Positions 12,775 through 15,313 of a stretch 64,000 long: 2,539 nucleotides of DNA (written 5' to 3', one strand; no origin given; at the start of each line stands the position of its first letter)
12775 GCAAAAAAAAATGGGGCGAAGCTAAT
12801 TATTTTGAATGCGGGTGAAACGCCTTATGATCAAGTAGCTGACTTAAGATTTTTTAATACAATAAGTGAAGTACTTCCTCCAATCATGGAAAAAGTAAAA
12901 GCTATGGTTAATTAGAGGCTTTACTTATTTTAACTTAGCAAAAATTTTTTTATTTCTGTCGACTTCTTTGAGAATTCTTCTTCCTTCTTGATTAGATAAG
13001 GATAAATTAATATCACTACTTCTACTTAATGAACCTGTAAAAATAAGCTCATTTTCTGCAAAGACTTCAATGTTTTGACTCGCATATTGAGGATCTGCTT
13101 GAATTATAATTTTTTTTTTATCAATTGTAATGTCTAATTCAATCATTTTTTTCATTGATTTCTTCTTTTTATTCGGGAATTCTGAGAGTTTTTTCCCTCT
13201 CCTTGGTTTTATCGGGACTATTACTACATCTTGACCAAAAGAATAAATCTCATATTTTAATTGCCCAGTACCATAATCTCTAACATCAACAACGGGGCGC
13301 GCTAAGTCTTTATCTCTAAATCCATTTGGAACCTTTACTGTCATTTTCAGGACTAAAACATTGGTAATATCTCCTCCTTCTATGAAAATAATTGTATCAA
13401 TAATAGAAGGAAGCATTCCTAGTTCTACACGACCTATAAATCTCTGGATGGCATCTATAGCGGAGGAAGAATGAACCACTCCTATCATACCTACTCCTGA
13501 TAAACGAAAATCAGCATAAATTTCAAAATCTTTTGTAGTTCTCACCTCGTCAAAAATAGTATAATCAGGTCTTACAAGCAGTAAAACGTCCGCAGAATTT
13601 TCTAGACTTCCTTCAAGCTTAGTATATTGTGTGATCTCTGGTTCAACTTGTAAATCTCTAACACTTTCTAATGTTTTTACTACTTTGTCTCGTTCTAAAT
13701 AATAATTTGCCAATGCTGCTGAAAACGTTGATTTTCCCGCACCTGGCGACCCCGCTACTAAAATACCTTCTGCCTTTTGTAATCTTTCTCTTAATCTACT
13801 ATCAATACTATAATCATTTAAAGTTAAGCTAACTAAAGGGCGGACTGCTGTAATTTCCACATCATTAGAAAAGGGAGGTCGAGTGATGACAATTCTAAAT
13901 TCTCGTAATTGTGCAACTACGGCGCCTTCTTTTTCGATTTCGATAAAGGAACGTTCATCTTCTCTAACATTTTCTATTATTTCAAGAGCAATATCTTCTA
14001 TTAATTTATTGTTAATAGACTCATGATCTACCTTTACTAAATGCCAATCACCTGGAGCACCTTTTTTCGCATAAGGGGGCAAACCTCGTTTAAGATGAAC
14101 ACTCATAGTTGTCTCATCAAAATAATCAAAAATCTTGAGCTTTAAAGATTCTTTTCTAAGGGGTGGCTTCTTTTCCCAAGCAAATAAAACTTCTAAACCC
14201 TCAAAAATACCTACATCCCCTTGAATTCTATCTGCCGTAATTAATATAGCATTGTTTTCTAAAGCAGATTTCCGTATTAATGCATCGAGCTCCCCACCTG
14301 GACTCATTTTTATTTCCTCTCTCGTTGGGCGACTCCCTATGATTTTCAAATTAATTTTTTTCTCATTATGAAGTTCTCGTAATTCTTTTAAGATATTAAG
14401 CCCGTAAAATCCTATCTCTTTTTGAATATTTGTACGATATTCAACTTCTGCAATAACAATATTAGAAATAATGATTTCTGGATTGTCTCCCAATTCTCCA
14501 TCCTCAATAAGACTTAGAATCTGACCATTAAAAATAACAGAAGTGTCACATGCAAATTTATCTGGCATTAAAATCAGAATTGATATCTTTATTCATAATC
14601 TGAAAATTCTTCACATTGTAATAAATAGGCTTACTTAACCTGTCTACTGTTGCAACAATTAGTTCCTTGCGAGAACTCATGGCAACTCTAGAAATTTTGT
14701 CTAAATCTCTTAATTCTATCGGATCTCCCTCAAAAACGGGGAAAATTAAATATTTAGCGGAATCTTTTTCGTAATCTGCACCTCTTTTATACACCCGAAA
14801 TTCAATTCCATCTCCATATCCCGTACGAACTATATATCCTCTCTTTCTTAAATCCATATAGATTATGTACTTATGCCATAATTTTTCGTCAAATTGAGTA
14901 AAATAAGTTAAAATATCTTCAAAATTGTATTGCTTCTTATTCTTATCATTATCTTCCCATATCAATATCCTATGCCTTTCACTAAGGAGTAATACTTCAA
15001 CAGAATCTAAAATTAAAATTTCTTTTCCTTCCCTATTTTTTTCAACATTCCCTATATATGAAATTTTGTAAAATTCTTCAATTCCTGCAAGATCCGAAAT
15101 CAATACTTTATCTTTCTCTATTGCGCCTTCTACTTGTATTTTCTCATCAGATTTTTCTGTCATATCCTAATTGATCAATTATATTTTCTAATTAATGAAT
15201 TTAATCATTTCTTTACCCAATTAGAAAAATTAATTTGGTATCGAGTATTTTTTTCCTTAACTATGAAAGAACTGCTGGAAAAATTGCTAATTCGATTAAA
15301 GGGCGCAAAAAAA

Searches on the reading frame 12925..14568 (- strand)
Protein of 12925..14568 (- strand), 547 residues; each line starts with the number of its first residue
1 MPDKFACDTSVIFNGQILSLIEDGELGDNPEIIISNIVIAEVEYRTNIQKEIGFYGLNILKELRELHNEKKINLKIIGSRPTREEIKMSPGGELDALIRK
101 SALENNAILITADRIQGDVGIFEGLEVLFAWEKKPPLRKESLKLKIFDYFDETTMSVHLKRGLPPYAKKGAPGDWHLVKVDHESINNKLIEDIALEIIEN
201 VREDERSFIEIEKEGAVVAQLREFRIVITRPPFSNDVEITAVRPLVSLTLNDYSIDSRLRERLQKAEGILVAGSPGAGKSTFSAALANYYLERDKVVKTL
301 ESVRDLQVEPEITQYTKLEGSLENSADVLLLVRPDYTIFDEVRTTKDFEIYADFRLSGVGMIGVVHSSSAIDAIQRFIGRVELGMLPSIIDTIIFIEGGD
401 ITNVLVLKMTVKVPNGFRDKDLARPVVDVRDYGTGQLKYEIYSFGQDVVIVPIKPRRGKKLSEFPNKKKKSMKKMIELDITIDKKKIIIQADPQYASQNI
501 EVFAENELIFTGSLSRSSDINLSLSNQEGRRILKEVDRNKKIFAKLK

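Call 61: search_protein_families(library=pfam, proteins=[window:12925-14568:-], max_evalue=0.001)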
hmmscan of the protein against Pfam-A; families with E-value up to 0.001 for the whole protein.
window:12925-14568:- (547 aa): 3 families
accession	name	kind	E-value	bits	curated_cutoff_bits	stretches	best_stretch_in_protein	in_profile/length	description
PF01850.27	PIN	-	2e-08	35.3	23.6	1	7-119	3-117/120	PIN domain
PF00437.27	T2SSE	-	7.9e-07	28.5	24.9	1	258-378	133-256/370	Type II/IV secretion system protein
PF20720.3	nSTAND3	-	1.5e-05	25.1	27.2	1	260-306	11-57/155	Novel STAND NTPase 3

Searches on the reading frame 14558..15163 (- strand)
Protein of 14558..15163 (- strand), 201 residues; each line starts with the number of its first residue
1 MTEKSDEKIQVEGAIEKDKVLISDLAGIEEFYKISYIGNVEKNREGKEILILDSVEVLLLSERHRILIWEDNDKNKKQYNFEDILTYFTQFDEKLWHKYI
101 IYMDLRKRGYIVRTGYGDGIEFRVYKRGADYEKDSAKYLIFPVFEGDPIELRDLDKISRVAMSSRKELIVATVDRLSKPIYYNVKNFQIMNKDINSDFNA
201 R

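Call 61: search_protein_families(library=pfam, proteins=[window:14558-15163:-], max_evalue=0.001)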
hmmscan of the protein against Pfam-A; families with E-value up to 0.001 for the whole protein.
window:14558-15163:- (201 aa): 2 families
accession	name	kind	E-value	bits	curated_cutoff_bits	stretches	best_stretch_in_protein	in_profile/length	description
PF01974.23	tRNA_int_endo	-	5.1e-20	71.8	27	1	95-177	1-81/85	tRNA intron endonuclease, catalytic C-terminal domain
PF02778.19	tRNA_int_endo_N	-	4e-05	23.5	21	1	11-72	1-58/67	tRNA intron endonuclease, N-terminal domain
